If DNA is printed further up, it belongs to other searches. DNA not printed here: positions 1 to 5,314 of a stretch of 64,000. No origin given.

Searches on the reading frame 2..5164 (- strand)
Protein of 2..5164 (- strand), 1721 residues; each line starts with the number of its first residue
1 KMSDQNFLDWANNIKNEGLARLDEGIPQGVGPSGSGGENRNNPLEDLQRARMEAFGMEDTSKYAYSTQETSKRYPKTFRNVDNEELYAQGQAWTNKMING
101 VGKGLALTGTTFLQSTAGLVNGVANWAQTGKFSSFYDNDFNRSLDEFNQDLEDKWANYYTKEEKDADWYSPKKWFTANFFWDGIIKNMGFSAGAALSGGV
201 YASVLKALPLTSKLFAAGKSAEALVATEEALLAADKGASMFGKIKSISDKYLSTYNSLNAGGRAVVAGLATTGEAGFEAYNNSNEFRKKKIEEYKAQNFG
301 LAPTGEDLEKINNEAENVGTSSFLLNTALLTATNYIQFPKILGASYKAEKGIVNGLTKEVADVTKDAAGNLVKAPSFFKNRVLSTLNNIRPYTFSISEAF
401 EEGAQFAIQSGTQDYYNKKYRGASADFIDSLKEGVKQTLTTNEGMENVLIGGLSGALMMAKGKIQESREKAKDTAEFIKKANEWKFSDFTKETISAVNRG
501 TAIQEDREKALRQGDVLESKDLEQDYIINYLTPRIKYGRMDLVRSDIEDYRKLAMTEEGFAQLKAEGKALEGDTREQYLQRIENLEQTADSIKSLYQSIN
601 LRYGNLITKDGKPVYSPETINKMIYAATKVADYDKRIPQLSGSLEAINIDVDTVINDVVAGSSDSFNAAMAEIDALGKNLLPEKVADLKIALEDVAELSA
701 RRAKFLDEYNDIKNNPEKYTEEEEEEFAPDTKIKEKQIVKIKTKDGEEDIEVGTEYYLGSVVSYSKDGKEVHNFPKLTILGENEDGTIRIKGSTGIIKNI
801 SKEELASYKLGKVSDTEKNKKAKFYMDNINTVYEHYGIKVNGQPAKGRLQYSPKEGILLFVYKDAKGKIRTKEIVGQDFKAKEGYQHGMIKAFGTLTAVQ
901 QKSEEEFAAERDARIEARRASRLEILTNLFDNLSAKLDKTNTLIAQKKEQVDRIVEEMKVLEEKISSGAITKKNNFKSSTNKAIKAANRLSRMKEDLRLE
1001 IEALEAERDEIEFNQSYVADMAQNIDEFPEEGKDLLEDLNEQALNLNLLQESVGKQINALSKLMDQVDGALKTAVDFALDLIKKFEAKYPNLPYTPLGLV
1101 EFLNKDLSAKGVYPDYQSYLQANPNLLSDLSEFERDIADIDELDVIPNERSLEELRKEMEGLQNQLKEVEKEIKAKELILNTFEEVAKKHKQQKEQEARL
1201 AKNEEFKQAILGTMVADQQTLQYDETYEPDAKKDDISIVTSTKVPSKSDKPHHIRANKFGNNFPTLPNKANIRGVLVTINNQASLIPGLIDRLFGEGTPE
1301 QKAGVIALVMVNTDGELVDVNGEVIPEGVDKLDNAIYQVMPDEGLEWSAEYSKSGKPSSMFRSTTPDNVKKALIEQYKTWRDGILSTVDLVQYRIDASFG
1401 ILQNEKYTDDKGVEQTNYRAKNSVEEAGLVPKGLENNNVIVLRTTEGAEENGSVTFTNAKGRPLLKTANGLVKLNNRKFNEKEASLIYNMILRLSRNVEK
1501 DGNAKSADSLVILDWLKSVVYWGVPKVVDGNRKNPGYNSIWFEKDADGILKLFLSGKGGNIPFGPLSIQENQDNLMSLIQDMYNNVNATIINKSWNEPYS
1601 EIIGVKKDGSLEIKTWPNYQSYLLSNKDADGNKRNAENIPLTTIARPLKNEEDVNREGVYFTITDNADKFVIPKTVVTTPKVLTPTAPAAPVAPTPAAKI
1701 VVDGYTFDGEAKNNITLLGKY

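Call 51: search_protein_families(library=pfam, proteins=[window:2-5164:-], max_evalue=0.01)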
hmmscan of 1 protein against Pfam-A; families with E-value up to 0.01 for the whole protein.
window:2-5164:- (1721 aa): 0 families

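Call 52: search_solved_structures(query=window:2-5164:-, max_evalue=0.01)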
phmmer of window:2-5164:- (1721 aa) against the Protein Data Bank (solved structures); distinct sequences matched with E-value up to 0.01: 0.

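Call 85: search_protein_families(library=phrogs, proteins=[window:2-5164:-], max_evalue=0.01)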
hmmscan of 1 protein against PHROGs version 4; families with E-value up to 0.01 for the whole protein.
window:2-5164:- (1721 aa): 1 family
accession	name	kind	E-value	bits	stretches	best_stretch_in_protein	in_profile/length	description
phrog_32390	-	unknown function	1.5e-19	69.7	1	64-517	76-553/1957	-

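Call 86: search_dna_similar(query=window:2-5164:-, collection=phages, mode=protein, max_evalue=0.001, max_rows=12)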
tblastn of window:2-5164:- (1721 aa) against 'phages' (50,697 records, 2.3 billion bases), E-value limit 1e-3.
Records with a match: 52; places in all: 52; records where one place covers at least 80% of the query: 0.
Best place of each record, by identity: <60% 52.
By first word of the organism name: Bacteroides 27; uncultured 8; Cellulophaga 7; Bacteriophage 3; IAS 2; Leptolyngbya 1; phage 1; bajarodcaudo 1; Kehishuvirus 1; Dulem 1.
By host as written in the record: Bacteroides intestinalis DSM 108646 25; - 13; Bacteroides intestinalis APC919/174 2; Homo sapiens 2; Cellulophaga baltica #18 2; Cellulophaga baltica #17 2; Cellulophaga baltica #4 2; Leptolyngbya boryana 1; and 3 more.
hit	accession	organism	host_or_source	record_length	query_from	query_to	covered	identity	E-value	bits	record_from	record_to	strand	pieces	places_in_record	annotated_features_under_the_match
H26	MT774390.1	uncultured phage cr85_1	human feces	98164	82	624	32%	26.3%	4e-25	120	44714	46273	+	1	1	putative RNA-polymerase subunit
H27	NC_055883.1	uncultured phage cr85_1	human feces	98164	82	624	32%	26.3%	4e-25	120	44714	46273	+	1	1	putative RNA-polymerase subunit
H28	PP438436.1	Leptolyngbya phage Lbo-JY46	Leptolyngbya boryana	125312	84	614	31%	23.0%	2e-13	82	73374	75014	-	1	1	hypothetical protein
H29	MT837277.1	Bacteriophage sp.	human fecal samples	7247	61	466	24%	24.8%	5e-13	81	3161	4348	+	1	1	record has no annotation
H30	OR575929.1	phage csAssE-Sib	human gut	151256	73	458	22%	26.1%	1e-17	96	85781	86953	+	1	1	structural protein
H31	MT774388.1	uncultured phage cr112_1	human feces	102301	47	220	10%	35.1%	2e-16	92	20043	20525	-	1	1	putative RNA-polymerase subunit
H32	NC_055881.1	uncultured phage cr112_1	human feces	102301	47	220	10%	35.1%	2e-16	92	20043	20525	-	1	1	putative RNA-polymerase subunit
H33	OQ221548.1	Bacteroides phage PhiCrAssBcn13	Bacteroides intestinalis DSM 108646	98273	47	220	10%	35.1%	4e-16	91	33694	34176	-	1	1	putative RNA-polymerase subunit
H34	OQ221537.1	Bacteroides phage PhiCrAssBcn2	Bacteroides intestinalis DSM 108646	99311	47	220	10%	35.1%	4e-16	91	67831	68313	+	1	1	putative RNA-polymerase subunit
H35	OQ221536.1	Bacteroides phage PhiCrAssBcn1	Bacteroides intestinalis DSM 108646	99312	47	220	10%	35.1%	4e-16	91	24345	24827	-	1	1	putative RNA-polymerase subunit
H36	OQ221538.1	Bacteroides phage PhiCrAssBcn3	Bacteroides intestinalis DSM 108646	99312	47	220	10%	35.1%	4e-16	91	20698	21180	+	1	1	putative RNA-polymerase subunit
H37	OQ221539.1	Bacteroides phage PhiCrAssBcn4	Bacteroides intestinalis DSM 108646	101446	47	220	10%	35.1%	4e-16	91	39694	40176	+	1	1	putative RNA-polymerase subunit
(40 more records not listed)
